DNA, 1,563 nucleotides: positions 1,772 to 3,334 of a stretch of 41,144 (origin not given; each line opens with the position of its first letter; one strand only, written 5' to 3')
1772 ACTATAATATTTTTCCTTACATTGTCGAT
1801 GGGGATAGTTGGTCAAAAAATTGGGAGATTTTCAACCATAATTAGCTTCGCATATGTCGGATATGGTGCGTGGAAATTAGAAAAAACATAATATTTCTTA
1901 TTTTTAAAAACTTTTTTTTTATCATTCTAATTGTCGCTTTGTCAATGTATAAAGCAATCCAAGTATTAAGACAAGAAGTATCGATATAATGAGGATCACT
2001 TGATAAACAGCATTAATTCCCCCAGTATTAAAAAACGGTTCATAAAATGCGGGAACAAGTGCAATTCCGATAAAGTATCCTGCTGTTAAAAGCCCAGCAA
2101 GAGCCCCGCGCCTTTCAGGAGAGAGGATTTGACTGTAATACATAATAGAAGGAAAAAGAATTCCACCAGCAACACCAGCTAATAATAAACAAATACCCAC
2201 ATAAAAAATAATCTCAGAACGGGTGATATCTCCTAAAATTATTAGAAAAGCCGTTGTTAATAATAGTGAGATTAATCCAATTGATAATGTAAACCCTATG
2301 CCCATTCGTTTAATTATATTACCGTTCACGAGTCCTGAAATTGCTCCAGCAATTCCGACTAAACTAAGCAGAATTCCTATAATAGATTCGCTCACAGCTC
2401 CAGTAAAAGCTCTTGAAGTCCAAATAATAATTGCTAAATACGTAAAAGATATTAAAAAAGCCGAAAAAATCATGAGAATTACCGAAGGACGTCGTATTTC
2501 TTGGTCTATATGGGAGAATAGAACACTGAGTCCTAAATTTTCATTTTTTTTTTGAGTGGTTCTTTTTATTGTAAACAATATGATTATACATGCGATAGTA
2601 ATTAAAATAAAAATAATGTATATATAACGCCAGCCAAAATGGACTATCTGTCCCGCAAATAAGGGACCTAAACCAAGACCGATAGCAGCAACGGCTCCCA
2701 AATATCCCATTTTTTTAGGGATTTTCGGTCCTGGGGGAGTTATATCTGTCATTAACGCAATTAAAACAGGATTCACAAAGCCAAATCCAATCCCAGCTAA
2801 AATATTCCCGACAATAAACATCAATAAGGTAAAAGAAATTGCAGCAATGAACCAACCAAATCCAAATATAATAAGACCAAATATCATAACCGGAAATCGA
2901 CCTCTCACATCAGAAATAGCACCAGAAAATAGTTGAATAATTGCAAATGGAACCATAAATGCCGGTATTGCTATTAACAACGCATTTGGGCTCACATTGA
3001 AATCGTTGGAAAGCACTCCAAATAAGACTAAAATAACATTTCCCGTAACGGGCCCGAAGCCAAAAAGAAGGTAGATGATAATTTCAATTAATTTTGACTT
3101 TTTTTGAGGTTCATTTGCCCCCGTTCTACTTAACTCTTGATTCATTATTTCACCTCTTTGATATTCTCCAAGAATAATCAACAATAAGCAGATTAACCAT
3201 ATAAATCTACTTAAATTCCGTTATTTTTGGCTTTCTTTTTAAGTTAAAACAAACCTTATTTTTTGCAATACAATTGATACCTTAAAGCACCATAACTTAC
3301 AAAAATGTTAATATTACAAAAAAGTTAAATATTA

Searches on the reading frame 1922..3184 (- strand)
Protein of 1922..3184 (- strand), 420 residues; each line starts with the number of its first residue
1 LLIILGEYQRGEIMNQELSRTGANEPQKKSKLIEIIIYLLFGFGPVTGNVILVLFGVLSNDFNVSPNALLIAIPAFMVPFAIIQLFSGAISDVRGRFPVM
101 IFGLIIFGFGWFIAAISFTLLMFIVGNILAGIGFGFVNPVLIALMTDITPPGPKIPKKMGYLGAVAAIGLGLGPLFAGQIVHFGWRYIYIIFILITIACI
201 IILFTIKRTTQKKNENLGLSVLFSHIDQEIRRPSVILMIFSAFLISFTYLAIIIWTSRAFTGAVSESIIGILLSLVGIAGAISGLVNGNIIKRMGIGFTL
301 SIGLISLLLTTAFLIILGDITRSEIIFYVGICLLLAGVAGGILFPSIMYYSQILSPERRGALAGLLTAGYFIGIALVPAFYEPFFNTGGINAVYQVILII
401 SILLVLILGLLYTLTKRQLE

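Call 12: search_protein_families(library=ncbifam, proteins=[window:1922-3184:-], max_evalue=0.00001)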
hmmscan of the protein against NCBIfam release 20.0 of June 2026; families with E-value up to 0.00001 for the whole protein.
window:1922-3184:- (420 aa): 24 families
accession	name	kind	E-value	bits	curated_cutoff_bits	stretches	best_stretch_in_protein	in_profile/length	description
TIGR00710.1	efflux_Bcr_CflA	subfamily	7.2e-23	81.6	200.9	1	35-407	8-380/385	Bcr/CflA family efflux MFS transporter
NF008314.0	PRK11102.1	equivalog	6.6e-17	61.8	303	1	26-320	4-302/396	Bcr/CflA family multidrug efflux MFS transporter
TIGR00880.1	2_A_01_02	superfamily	1.4e-16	60.9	131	1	78-206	5-137/141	multidrug resistance protein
NF012174.0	tet_MFS_A_B_C_D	equivalog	3.1e-14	52.6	475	1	68-407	43-378/382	Tet(A)/Tet(B)/Tet(C) family tetracycline efflux MFS transporter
NF008654.0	PRK11652.1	equivalog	8e-13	48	479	1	29-413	7-387/397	multidrug efflux MFS transporter EmrD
NF053757.1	BclibactTpBcbE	equivalog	3e-12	46.2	600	1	51-408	20-385/394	bacillibactin exporter BcbE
TIGR00895.1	2A0115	subfamily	5.1e-11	42.1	418.55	1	50-203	35-188/398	aromatic acid/H+ symport family MFS transporter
NF012185.0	tet_MFS_L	exception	3.3e-10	39.5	925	1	35-217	17-195/457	tetracycline efflux MFS transporter Tet(L)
NF053813.1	MFS_TcaB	equivalog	8.2e-10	38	475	1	29-411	2-383/396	putative multidrug effflux MFS transporter TcaB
TIGR00711.1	efflux_EmrB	subfamily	1.4e-09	37.3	230.2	1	51-218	21-189/485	DHA2 family efflux MFS transporter permease subunit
NF008270.1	PRK11043.1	equivalog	4.3e-09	36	430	1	45-405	18-375/382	purine nucleoside transporter PunC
NF033134.0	cmlA_floR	equivalog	5.9e-09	35.8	450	1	55-348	33-322/388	CmlA/FloR family chloramphenicol efflux MFS transporter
NF000031.1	MFS_efflux_LmrA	exception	6.8e-09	34.9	850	1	49-223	48-226/484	lincomycin efflux MFS transporter Lmr(A)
NF011571.1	PRK14995.1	subfamily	1.1e-08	34.2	701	1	32-219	6-195/493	SmvA family efflux MFS transporter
NF012190.1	tet_MFS_B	exception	4.7e-08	32.5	850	1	66-402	42-373/400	tetracycline efflux MFS transporter Tet(B)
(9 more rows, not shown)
